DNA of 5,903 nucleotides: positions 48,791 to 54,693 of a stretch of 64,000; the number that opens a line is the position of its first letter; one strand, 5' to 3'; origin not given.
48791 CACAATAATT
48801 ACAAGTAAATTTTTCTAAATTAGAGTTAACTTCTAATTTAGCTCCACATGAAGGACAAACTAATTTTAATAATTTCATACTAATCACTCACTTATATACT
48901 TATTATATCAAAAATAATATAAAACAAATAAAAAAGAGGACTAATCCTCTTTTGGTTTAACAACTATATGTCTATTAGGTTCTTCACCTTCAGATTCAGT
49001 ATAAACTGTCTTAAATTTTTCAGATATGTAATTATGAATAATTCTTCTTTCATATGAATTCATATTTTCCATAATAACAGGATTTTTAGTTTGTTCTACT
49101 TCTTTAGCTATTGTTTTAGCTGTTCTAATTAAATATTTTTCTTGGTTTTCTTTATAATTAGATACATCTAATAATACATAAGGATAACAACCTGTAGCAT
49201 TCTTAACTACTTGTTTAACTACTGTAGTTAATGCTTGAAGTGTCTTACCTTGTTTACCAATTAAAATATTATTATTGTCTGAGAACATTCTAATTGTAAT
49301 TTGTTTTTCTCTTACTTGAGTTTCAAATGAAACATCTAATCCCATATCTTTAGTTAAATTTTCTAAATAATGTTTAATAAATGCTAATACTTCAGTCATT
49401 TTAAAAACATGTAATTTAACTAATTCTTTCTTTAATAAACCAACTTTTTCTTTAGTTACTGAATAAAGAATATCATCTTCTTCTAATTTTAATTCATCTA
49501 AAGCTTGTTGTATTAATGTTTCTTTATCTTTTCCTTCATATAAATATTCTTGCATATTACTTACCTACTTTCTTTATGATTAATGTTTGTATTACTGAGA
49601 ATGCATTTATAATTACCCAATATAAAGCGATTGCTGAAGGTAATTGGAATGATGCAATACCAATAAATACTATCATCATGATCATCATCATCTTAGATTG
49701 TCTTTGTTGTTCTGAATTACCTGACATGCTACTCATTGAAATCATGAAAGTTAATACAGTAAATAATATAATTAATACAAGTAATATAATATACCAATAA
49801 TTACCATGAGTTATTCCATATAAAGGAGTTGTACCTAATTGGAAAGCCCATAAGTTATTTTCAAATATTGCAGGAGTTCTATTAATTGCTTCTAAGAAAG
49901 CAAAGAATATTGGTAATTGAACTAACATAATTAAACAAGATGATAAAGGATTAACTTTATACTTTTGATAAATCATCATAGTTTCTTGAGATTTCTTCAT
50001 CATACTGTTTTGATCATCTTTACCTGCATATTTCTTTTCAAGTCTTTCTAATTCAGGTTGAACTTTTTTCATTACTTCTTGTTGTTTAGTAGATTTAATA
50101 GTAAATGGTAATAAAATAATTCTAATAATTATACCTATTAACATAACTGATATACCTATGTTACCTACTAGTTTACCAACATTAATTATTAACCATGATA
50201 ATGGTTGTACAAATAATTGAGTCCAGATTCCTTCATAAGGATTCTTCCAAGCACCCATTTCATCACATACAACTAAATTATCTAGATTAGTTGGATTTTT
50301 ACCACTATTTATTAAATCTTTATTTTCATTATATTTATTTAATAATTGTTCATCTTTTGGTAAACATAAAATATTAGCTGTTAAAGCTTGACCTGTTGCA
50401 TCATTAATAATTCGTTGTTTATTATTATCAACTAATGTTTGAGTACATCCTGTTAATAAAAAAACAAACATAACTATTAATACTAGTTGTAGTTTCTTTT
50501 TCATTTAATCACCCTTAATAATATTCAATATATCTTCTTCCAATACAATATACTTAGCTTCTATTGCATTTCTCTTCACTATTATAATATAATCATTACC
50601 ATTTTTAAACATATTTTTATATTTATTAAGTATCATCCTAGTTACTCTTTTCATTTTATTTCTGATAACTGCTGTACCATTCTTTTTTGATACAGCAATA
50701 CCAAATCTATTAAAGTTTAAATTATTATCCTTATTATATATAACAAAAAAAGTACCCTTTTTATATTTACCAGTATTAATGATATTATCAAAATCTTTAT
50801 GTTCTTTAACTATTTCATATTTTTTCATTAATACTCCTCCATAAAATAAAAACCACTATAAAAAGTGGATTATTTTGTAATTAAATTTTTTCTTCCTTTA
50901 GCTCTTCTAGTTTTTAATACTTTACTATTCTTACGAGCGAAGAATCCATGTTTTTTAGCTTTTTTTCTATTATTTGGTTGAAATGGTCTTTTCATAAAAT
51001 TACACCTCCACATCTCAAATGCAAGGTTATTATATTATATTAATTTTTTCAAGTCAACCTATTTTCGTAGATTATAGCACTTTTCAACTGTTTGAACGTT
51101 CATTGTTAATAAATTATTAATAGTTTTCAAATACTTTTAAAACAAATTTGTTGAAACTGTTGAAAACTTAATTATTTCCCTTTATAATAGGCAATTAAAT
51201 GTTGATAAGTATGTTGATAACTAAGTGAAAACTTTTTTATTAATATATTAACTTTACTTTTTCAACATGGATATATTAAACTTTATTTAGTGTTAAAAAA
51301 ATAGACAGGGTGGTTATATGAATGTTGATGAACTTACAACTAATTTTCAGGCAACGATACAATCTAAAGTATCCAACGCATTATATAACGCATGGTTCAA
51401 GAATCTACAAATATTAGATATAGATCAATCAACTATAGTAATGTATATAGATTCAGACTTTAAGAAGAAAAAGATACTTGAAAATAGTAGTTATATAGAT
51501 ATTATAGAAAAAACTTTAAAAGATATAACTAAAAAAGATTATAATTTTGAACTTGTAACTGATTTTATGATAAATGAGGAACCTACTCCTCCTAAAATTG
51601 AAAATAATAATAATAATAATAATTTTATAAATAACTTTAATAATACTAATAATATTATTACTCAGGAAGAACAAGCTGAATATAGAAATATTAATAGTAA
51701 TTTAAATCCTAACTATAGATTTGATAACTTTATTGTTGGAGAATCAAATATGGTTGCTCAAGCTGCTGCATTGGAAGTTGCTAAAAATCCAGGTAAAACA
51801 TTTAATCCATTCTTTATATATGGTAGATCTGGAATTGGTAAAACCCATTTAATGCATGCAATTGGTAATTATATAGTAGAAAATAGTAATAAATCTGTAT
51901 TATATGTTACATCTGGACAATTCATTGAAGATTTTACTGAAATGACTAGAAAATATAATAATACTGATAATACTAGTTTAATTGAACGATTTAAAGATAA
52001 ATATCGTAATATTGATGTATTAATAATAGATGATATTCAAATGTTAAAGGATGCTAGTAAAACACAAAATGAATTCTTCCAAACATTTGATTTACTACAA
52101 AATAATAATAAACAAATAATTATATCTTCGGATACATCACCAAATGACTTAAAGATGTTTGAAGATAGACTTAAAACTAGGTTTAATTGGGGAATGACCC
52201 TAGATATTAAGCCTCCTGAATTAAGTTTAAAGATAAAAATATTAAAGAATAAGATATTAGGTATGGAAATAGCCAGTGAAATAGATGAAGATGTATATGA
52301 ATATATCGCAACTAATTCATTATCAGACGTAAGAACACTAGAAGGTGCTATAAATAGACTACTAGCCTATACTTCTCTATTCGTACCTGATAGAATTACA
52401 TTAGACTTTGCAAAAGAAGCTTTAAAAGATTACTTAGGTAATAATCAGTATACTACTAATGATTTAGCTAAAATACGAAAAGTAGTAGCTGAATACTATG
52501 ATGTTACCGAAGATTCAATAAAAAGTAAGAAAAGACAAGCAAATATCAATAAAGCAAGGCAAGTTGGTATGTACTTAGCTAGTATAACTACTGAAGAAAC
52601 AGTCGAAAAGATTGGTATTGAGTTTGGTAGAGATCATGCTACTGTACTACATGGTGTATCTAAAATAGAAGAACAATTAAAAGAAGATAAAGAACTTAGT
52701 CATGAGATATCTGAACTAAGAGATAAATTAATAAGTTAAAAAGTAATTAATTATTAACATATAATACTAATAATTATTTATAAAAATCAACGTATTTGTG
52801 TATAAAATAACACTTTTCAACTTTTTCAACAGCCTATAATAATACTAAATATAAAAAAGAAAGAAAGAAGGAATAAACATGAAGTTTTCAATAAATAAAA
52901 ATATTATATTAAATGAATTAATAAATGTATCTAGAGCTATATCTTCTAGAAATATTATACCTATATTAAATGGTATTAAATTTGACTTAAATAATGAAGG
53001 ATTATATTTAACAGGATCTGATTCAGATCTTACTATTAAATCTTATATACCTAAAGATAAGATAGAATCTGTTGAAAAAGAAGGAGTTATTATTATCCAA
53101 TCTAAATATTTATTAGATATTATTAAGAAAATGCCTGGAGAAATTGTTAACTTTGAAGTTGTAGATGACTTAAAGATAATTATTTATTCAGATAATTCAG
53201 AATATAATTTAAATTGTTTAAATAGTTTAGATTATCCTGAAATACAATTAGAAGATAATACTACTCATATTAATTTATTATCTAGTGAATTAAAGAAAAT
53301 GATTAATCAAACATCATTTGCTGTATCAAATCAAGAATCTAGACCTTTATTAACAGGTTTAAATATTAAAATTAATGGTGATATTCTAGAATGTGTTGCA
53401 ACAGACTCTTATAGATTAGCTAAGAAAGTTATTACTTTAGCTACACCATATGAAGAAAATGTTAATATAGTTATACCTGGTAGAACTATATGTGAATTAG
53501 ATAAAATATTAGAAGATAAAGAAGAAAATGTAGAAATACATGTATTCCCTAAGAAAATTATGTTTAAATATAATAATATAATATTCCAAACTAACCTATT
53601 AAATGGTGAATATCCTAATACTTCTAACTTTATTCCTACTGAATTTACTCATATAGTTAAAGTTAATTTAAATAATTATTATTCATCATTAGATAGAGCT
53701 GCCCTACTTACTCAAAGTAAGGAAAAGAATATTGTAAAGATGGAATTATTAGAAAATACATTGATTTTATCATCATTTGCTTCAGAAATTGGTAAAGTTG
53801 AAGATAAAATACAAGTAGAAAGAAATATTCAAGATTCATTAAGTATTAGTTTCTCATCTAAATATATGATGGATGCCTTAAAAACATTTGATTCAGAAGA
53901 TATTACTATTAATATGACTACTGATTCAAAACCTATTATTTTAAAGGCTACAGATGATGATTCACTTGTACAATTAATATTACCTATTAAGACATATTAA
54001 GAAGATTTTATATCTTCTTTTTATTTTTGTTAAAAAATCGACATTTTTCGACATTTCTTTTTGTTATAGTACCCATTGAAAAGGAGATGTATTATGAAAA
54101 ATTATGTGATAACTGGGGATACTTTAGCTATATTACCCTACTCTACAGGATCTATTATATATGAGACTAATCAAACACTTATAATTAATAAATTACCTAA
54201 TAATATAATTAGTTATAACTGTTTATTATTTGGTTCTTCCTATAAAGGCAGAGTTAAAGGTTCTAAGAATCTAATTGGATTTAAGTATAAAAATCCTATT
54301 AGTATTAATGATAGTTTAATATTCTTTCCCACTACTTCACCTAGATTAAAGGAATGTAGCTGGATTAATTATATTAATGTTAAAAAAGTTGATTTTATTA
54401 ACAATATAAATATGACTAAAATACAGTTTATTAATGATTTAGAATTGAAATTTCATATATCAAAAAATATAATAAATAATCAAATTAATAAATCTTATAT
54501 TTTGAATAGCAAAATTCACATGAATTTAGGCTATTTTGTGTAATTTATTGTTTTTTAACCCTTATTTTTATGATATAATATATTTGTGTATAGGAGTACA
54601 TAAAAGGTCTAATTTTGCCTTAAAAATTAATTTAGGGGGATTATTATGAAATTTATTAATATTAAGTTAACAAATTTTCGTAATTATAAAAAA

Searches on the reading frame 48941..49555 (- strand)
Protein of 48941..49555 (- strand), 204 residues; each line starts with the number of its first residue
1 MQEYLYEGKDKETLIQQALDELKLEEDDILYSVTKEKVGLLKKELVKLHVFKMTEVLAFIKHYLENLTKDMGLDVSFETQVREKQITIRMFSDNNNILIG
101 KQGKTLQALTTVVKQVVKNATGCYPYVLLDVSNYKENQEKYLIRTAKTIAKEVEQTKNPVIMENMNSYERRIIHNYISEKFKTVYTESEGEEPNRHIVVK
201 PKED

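Call 85: search_protein_families(library=pfam, proteins=[window:48941-49555:-], max_evalue=0.00001)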
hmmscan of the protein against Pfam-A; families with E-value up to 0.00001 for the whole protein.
window:48941-49555:- (204 aa): 2 families
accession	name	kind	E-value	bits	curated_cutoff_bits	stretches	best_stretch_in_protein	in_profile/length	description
PF01424.28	R3H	-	7.4e-18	64.8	26.8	1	142-201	3-60/60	R3H domain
PF13083.13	KH_KhpA-B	-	5e-11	42.8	32.1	1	59-119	3-64/73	KhpA/KhpB, KH domain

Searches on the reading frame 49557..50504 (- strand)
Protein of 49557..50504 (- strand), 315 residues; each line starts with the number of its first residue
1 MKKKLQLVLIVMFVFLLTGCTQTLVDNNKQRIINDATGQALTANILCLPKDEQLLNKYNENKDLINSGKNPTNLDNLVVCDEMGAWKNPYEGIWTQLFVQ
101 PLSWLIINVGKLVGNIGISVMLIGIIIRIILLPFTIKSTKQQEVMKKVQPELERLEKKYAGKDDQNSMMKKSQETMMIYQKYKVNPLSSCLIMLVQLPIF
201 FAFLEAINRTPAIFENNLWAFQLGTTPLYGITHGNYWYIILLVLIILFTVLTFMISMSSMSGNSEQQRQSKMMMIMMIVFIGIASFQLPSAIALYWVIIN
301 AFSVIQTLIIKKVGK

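Call 85: search_protein_families(library=pfam, proteins=[window:49557-50504:-], max_evalue=0.00001)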
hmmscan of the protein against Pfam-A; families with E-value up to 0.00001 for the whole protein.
window:49557-50504:- (315 aa): 1 family
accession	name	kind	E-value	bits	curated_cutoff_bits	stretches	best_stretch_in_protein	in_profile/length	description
PF02096.25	60KD_IMP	-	1.7e-41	142.4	35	1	117-312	2-163/163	60Kd inner membrane protein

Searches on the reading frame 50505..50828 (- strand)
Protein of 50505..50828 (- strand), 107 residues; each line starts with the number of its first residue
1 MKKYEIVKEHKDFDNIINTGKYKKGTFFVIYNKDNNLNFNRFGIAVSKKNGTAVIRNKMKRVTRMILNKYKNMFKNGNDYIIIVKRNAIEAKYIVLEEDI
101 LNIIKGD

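Call 85: search_protein_families(library=pfam, proteins=[window:50505-50828:-], max_evalue=0.00001)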
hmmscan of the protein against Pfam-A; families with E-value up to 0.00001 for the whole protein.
window:50505-50828:- (107 aa): 1 family
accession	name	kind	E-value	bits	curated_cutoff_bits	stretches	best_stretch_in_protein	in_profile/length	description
PF00825.24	Ribonuclease_P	-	1e-23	83.9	22.3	1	1-104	1-105/109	Ribonuclease P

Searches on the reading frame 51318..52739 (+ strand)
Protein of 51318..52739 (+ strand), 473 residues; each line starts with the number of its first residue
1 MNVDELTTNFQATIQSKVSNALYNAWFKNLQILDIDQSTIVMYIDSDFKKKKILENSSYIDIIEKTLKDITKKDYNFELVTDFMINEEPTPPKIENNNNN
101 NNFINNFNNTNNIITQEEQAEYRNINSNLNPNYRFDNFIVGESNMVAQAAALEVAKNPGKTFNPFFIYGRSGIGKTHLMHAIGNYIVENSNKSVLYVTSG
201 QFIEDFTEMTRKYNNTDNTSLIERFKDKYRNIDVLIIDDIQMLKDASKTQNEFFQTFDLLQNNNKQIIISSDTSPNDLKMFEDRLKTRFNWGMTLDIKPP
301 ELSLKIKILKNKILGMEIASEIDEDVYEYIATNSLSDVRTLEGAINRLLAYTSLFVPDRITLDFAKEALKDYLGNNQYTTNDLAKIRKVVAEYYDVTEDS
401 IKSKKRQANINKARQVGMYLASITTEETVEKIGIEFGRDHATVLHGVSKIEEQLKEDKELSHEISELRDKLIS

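Call 64: search_protein_families(library=pfam, proteins=[window:51318-52739:+], max_evalue=0.00001)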
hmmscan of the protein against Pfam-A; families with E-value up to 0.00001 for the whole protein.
window:51318-52739:+ (473 aa): 7 families
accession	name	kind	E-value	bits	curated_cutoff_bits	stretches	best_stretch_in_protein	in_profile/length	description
PF00308.24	Bac_DnaA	-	8.6e-59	198.8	23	1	129-295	1-161/162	Bacterial DnaA ATPAse domain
PF08299.17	Bac_DnaA_C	-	9.2e-23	80.5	31.5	1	385-450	3-69/69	Bacterial dnaA protein helix-turn-helix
PF01695.23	IstB_IS21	-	1.2e-07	31.9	24.1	1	167-274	97-195/238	IstB-like ATP binding protein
PF11638.13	DnaA_N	-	1.5e-07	31.5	24.6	1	10-68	7-64/65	DnaA N-terminal domain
PF00004.35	AAA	-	1.3e-06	29.4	21.2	1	167-277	3-113/131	ATPase family associated with various cellular activities (AAA)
PF13401.12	AAA_22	-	5.1e-06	27.3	27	0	166-265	9-114/130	AAA domain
PF13479.12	AAA_24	-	5.6e-06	26.8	27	0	165-244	5-77/195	AAA domain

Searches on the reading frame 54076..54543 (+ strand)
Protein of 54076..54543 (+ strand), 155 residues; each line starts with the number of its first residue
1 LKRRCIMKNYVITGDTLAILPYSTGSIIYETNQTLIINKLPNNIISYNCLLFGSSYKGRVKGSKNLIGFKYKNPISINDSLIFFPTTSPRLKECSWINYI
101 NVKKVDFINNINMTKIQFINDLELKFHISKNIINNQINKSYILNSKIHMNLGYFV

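Call 64: search_protein_families(library=pfam, proteins=[window:54076-54543:+], max_evalue=0.00001)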
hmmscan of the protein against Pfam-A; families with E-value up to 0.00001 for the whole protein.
window:54076-54543:+ (155 aa): 1 family
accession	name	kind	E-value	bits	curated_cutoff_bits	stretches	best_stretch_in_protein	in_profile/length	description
PF06338.17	ComK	-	6.7e-35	120.5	22.3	1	8-149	2-149/152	ComK protein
